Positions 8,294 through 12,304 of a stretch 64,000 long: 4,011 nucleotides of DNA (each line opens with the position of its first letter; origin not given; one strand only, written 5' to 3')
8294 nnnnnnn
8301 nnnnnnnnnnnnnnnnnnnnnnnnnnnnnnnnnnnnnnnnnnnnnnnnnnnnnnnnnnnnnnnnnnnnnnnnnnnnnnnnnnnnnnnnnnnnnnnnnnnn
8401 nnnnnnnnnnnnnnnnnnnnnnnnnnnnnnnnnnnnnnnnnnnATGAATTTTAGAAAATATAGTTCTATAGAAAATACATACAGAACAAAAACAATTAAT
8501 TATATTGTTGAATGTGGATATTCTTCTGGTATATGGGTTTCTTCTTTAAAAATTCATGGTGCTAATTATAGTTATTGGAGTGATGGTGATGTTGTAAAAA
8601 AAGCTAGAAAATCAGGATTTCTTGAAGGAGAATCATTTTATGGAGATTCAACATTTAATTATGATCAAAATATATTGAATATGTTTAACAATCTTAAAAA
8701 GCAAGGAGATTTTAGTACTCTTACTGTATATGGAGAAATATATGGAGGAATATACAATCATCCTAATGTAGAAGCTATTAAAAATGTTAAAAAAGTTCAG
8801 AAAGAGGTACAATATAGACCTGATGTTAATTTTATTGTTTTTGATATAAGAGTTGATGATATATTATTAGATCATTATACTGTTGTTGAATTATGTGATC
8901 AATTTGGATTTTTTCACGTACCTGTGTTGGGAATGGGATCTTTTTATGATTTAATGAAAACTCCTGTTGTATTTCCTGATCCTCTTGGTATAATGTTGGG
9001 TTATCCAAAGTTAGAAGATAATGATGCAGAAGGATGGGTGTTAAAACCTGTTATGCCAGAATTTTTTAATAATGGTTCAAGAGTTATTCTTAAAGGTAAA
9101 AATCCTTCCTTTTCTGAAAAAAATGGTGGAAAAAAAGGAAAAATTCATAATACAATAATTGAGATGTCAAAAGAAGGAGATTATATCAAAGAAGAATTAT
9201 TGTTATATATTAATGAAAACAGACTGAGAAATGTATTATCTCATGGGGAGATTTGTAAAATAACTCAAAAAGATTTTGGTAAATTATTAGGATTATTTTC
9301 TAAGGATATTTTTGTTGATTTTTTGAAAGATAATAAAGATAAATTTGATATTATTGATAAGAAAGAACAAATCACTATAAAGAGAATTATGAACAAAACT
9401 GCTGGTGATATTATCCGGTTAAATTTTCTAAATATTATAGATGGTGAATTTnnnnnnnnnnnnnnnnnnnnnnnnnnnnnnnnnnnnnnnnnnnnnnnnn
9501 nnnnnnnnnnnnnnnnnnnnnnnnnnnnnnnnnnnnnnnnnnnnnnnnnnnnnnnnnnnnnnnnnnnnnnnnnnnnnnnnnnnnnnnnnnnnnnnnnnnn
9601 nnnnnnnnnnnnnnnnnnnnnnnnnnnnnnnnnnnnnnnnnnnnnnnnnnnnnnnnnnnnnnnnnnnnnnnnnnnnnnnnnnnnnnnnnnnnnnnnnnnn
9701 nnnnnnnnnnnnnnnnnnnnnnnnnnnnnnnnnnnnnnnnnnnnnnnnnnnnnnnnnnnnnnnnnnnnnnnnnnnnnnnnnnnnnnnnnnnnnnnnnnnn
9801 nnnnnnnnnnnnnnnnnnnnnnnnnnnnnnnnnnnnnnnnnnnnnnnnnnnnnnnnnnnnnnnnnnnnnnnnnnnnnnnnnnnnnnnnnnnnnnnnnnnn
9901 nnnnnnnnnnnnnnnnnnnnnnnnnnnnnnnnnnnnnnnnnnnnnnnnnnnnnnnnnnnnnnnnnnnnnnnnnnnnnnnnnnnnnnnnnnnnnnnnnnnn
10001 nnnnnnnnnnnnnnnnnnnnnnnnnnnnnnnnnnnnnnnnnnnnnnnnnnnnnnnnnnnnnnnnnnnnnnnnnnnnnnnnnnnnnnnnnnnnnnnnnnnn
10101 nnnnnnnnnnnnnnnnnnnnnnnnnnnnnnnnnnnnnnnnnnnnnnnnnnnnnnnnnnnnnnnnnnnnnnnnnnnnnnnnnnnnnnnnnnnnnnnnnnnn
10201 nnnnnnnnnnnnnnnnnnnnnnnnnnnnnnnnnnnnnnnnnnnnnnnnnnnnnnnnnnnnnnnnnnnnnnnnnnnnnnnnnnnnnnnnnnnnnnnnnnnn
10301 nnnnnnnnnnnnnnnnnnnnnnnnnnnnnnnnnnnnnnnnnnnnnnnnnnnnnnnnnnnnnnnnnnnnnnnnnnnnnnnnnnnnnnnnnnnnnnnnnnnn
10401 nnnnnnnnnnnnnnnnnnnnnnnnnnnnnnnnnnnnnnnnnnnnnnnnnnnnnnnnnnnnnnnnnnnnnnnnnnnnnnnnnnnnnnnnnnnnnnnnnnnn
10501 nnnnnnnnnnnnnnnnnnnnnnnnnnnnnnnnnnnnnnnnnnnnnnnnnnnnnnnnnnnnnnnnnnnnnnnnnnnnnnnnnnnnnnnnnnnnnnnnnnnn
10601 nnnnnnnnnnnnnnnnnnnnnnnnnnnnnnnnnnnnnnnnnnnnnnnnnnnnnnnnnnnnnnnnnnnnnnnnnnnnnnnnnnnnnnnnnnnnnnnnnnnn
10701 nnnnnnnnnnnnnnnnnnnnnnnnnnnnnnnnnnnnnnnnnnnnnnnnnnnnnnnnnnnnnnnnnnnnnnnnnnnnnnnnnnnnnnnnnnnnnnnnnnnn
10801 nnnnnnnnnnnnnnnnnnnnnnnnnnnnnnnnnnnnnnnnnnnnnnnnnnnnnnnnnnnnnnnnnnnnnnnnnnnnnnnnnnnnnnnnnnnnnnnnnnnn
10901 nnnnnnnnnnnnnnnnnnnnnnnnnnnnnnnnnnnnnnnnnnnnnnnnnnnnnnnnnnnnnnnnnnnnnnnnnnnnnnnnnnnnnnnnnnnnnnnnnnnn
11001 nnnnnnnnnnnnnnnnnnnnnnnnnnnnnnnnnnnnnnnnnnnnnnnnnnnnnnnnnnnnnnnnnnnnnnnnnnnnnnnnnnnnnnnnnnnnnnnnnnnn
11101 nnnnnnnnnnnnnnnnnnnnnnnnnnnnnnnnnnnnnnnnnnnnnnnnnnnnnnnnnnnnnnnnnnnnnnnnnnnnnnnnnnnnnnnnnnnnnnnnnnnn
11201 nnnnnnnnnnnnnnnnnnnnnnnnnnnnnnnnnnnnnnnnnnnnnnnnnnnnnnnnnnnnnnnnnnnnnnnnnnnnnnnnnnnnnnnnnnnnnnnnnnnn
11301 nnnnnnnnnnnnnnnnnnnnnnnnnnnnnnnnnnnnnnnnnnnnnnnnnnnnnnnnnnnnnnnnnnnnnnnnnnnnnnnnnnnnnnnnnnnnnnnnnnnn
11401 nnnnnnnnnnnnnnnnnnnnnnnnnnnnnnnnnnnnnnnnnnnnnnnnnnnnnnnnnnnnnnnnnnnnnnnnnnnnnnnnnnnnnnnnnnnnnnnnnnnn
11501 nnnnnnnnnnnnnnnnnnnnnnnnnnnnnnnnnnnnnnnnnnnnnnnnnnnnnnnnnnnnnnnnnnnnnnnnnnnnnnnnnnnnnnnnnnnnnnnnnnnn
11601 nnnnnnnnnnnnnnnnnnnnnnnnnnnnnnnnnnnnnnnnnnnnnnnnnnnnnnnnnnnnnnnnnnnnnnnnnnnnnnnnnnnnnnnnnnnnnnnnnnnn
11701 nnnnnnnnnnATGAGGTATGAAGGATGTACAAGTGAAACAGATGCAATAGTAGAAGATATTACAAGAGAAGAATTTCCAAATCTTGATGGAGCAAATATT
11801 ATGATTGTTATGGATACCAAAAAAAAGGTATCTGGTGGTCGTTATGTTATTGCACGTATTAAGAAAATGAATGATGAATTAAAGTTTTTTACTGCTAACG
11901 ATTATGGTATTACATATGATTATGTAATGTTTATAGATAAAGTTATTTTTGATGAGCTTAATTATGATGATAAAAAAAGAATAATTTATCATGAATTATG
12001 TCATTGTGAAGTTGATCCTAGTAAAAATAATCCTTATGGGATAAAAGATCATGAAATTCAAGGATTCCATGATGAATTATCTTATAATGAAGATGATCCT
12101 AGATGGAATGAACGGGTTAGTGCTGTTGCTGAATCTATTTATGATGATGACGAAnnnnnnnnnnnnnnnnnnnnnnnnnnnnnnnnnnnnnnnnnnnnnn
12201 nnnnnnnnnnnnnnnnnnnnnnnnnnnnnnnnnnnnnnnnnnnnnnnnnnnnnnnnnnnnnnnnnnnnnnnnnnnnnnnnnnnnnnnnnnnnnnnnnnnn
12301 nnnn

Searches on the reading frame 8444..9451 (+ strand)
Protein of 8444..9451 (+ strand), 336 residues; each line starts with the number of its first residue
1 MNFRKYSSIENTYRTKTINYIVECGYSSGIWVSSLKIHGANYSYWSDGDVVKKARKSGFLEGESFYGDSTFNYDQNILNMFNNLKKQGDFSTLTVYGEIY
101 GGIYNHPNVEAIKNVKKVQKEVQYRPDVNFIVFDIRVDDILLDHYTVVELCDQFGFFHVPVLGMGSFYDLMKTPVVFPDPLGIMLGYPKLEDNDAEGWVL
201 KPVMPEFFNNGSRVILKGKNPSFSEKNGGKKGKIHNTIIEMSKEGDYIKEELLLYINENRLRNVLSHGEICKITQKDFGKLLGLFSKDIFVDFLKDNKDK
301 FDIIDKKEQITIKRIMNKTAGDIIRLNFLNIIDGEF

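Call 4: search_protein_families(library=pfam, proteins=[window:8444-9451:+], max_evalue=1)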
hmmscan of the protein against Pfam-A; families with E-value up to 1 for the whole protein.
window:8444-9451:+ (336 aa): 2 families
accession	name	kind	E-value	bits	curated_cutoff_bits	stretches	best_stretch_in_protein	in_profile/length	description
PF18043.6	T4_Rnl2_C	-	2.6e-17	63.3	27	1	243-320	5-80/82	T4 RNA ligase 2 C-terminal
PF09414.15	RNA_ligase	-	7.8e-15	55.9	27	1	31-217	3-169/171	RNA ligase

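Call 5: search_protein_families(library=phrogs, proteins=[window:8444-9451:+], max_evalue=0.01)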
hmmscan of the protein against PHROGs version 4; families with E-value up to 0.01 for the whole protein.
window:8444-9451:+ (336 aa): 3 families
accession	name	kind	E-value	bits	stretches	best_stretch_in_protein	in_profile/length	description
phrog_548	-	DNA, RNA and nucleotide metabolism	4.8e-60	204.5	1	1-333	1-340/341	RNA ligase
phrog_27723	-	DNA, RNA and nucleotide metabolism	5.4e-06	27.4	1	251-328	11-83/88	RNA ligase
phrog_968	-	DNA, RNA and nucleotide metabolism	0.00048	20.2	1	116-228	285-393/398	RNA ligase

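Call 68: search_protein_families(library=ncbifam, proteins=[window:8444-9451:+], max_evalue=0.00001)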
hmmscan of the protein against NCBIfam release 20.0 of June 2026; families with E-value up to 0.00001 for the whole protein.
window:8444-9451:+ (336 aa): 1 family
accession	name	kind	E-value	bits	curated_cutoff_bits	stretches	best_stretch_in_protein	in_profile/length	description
TIGR02307.1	RNA_lig_RNL2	equivalog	1.3e-47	163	197.15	1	3-333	1-326/326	RNA ligase, Rnl2 family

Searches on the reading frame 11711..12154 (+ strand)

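Call 40: search_protein_families(library=pfam, proteins=[window:11711-12154:+], max_evalue=0.001)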
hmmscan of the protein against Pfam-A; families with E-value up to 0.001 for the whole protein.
window:11711-12154:+ (148 aa): 1 family
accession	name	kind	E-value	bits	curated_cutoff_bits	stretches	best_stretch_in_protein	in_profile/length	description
PF18894.6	PhageMetallopep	-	1.1e-21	77.8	23.7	1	6-138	6-132/134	Putative phage metallopeptidase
